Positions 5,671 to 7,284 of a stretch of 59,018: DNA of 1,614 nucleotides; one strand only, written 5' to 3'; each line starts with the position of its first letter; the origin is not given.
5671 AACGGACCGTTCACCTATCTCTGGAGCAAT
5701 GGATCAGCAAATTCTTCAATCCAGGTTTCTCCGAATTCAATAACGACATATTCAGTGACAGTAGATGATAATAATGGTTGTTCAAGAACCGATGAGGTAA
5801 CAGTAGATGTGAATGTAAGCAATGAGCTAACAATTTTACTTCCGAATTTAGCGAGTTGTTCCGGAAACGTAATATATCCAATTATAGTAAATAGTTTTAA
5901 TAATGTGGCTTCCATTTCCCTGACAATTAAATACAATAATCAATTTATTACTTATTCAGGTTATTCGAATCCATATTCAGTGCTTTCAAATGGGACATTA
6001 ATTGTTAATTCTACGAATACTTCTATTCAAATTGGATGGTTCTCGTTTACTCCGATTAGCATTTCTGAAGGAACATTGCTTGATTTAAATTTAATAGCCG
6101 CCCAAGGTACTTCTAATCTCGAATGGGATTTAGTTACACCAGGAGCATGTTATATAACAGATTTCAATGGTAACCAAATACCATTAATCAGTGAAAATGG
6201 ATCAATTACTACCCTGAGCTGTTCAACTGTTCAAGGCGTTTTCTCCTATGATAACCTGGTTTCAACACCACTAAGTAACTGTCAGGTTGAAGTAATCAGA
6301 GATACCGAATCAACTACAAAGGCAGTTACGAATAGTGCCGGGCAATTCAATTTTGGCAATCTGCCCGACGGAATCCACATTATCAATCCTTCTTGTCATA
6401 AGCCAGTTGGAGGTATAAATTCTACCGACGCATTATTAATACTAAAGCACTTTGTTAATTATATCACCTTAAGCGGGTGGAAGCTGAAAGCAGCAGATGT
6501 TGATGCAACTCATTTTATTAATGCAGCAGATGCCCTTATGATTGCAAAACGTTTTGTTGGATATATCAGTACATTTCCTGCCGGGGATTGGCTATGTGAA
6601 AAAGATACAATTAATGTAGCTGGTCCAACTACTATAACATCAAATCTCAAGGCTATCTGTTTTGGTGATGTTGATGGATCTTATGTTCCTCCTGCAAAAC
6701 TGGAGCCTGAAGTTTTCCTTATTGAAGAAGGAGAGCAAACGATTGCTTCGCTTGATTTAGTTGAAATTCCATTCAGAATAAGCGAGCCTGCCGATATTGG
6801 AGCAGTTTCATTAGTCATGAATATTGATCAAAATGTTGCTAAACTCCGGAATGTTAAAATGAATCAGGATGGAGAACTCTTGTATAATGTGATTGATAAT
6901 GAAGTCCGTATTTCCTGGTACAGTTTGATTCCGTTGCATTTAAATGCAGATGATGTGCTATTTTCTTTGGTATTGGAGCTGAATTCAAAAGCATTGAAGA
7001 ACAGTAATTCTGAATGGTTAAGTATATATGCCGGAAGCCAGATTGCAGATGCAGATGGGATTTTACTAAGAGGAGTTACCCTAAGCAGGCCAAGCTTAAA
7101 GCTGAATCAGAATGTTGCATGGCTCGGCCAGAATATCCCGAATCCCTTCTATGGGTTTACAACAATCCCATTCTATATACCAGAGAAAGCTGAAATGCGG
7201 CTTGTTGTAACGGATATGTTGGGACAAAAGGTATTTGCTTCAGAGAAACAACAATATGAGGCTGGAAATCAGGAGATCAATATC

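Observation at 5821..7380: Cohesin-like and dockerin-like modules at the C-terminus of a giant T9SS adhesin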

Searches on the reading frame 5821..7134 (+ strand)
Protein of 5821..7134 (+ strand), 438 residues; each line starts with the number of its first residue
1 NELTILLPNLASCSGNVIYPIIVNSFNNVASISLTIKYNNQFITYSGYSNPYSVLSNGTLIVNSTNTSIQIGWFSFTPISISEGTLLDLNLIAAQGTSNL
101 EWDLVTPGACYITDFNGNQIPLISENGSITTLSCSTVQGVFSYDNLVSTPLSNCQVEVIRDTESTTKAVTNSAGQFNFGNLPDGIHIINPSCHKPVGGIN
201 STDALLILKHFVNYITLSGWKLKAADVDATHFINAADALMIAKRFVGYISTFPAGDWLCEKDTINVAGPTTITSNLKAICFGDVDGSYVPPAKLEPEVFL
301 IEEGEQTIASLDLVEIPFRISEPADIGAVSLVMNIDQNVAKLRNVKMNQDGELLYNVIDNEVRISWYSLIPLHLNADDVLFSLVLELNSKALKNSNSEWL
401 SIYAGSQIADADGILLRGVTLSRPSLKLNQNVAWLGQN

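Call 15: find_homologous_proteins(query=A2, max_evalue=0.001)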
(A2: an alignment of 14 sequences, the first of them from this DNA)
Query A2 (14 sequences) (438 aa, profile of the alignment): 31 proteins with E <= 0.001 among 8000 candidates.
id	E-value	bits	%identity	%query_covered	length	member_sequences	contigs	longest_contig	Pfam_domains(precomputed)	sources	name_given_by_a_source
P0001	1.0e-126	440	43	98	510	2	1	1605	PF00963.25,PF18962.8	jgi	jgi:hypothetical protein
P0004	1.1e-113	398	39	67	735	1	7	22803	PF18962.8,PF19081.7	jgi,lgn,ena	-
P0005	1.7e-104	367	30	84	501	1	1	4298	PF00404.25,PF18962.8,PF13620.13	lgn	-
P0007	2.7e-101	357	39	59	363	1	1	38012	PF00404.25,PF18962.8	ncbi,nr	ncbi:MAG: dockerin type I domain-containing protein, partial [Bacteroidetes bacterium]|nr:dockerin t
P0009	3.5e-100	353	30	65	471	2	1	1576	PF18962.8,PF13620.13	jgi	-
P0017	2.1e-96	341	25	97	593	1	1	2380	PF00963.25,PF18962.8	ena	-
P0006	2.1e-83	298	41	50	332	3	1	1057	PF18962.8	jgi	jgi:hypothetical protein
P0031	8.1e-76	273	29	97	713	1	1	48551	PF00963.25,PF18962.8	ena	-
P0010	4.1e-60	222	48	36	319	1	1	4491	PF00404.25,PF13620.13,PF09430.17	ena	-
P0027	3.8e-57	212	26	70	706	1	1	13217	PF13573.13,PF18962.8,PF13860.13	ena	-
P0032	3.5e-56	209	29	96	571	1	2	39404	PF00963.25,PF18962.8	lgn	-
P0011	8.4e-56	207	46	37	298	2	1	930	PF00404.25,PF13620.13,PF22904.4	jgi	jgi:hypothetical protein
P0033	1.0e-55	207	28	95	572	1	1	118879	PF00963.25,PF18962.8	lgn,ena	-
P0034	7.5e-55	204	28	96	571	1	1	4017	PF00963.25,PF18962.8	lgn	-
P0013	1.2e-50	191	41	36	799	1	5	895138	PF09603.16,PF00404.25,PF26707.1,PF22904.4,PF17210.10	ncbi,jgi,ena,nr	ncbi:MAG TPA: FISUMP domain-containing protein [Bacteroidales bacterium]|nr:FISUMP domain-containing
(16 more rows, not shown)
